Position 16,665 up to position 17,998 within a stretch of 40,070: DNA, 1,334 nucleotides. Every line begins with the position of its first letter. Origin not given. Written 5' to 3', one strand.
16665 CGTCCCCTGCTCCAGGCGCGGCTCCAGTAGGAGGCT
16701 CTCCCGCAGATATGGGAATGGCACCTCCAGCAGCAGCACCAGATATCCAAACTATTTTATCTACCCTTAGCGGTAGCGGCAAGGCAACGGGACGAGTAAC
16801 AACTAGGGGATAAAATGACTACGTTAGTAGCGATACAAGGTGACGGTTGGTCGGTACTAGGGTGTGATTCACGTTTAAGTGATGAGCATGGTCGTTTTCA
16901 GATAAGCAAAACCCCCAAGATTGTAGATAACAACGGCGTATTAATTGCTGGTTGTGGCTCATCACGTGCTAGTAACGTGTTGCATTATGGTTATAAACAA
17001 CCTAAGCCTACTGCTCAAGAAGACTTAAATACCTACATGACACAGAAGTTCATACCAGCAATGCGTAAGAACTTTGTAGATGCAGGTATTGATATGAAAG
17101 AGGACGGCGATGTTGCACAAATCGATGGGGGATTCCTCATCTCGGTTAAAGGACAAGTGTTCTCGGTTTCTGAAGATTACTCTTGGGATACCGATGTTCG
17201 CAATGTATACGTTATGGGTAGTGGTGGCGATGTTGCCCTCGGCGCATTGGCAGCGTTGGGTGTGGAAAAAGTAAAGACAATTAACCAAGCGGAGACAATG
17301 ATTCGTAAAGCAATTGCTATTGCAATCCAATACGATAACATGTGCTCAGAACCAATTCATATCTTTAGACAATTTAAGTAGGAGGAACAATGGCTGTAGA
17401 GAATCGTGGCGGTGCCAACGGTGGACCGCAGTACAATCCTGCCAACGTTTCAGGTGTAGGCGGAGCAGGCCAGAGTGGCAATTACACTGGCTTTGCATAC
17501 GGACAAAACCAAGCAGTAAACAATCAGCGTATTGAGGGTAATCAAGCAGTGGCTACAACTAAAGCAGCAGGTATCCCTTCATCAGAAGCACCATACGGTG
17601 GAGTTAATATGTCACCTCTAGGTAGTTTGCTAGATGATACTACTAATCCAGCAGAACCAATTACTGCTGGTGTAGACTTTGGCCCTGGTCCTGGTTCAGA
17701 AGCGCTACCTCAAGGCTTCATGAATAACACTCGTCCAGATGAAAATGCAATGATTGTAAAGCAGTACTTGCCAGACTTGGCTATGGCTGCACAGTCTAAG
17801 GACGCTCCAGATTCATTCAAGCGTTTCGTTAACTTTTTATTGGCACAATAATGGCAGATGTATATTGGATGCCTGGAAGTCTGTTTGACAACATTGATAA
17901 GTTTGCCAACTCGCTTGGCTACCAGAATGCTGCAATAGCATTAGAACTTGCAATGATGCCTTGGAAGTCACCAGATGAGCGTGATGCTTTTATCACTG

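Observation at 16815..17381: HslV/20S-proteasome-beta-like threonine peptidase where the prohead protease should be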

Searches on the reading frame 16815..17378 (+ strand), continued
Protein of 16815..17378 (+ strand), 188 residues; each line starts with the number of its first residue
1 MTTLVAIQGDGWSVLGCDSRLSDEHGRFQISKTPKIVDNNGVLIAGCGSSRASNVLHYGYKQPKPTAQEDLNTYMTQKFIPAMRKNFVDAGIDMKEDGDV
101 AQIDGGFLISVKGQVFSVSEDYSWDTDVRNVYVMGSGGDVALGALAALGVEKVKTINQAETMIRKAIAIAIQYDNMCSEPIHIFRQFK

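Call 63: list_cluster_members(proteins=[P0136, P0145, P0157, P0163, P0187, P0217, P0229, P0235, P0247, P0259])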
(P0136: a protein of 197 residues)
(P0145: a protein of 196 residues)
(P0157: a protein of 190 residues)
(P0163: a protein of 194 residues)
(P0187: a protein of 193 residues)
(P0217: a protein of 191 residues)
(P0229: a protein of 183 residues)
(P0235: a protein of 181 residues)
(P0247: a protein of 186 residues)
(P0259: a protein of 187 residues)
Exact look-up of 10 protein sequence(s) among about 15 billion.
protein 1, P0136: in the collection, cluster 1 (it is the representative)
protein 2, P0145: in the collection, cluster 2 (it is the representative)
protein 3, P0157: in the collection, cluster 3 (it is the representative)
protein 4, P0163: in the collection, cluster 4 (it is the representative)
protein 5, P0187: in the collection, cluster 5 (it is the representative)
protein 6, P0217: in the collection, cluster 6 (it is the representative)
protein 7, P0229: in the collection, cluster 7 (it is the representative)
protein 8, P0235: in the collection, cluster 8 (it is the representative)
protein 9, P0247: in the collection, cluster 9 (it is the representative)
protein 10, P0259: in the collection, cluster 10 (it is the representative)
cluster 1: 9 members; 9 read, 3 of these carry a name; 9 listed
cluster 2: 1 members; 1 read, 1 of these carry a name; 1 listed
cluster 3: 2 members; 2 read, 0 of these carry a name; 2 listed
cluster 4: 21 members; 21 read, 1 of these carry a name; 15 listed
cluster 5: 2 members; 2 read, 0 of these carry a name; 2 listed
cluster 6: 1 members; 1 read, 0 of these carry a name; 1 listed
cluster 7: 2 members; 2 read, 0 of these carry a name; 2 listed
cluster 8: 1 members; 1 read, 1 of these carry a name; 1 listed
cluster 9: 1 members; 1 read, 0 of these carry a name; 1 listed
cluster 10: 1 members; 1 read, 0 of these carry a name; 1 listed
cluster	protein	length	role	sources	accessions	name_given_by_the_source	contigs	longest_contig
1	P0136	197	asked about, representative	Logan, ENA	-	-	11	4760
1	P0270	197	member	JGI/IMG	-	ATP-dependent protease HslVU (ClpYQ) peptidase subunit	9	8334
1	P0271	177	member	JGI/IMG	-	hypothetical protein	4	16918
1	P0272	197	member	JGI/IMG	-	ATP-dependent protease HslVU (ClpYQ) peptidase subunit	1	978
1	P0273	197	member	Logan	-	-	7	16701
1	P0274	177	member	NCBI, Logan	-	-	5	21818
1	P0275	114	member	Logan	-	-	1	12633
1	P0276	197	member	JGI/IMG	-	-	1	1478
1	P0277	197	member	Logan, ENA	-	-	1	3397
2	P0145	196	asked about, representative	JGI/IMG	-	ATP-dependent protease HslVU (ClpYQ) peptidase subunit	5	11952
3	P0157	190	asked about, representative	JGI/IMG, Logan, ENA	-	-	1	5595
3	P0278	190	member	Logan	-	-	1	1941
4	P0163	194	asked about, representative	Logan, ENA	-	-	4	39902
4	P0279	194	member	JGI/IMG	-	ATP-dependent protease HslVU (ClpYQ) peptidase subunit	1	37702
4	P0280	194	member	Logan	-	-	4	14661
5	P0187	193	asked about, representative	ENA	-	-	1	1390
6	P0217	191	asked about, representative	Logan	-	-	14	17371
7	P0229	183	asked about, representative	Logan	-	-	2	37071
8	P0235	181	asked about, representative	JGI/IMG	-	ATP-dependent protease HslVU (ClpYQ) peptidase subunit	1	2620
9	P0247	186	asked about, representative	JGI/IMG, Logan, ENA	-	-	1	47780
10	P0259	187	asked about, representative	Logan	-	-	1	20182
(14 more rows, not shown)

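Call 64: fold_search(model_id=the predicted structure, library=viral)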
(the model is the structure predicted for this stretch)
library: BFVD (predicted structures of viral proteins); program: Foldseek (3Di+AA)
matches with E <= 10: 379; with E <= 0.001: 37
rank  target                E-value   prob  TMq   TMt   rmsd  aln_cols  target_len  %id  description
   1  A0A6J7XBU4            7.3e-20  1.00  0.91  0.88   2.6       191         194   31  HslV ATP-dependent protease HslVU (ClpYQ), peptidase subunit [uncultured Caudovirales phage]
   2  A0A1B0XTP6            1.3e-19  1.00  0.88  0.89   2.7       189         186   36  (no name in the UniProt tables at hand)
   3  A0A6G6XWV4            1.1e-15  1.00  0.86  0.74   2.7       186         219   25  (no name in the UniProt tables at hand)
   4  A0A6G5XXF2            6.6e-14  1.00  0.81  0.76   3.5       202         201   24  (no name in the UniProt tables at hand)
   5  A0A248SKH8            1.0e-13  1.00  0.84  0.84   2.3       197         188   17  (no name in the UniProt tables at hand)
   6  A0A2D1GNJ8            2.5e-13  1.00  0.82  0.42   3.2       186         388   24  (no name in the UniProt tables at hand)
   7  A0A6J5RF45            4.9e-13  1.00  0.81  0.79   3.3       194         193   22  Uncharacterized protein [uncultured Caudovirales phage]
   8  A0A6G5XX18            2.1e-12  1.00  0.78  0.81   3.7       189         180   21  (no name in the UniProt tables at hand)
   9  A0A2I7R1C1            3.8e-12  1.00  0.82  0.55   3.2       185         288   18  (no name in the UniProt tables at hand)
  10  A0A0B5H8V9            5.8e-12  1.00  0.81  0.87   2.4       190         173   21  Uncharacterized protein [Vibrio phage phi 3]
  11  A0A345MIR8            2.4e-10  1.00  0.80  0.73   3.7       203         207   19  Uncharacterized protein [Gordonia phage Daredevil]
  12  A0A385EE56            5.6e-09  1.00  0.52  0.65   9.0       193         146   20  Proteasome subunit beta [Caulobacter phage CcrBL9]
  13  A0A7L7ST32            5.9e-08  1.00  0.67  0.75   3.8       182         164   20  (no name in the UniProt tables at hand)
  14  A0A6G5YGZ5            1.8e-07  1.00  0.58  0.40   8.1       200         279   17  (no name in the UniProt tables at hand)
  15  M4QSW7                3.2e-07  1.00  0.51  0.53   7.0       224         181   19  (no name in the UniProt tables at hand)
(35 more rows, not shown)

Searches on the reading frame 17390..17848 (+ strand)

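Call 3: search_protein_families(library=pfam, proteins=[window:17390-17848:+], max_evalue=1)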
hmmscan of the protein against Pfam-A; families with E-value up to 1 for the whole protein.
window:17390-17848:+ (153 aa): 0 families

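Call 4: search_protein_families(library=phrogs, proteins=[window:17390-17848:+], max_evalue=0.01)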
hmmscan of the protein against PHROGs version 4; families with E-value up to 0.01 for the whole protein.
window:17390-17848:+ (153 aa): 1 family
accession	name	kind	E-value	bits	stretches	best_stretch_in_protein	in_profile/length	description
phrog_8200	-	unknown function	4.7e-14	53.8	1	40-150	23-136/140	-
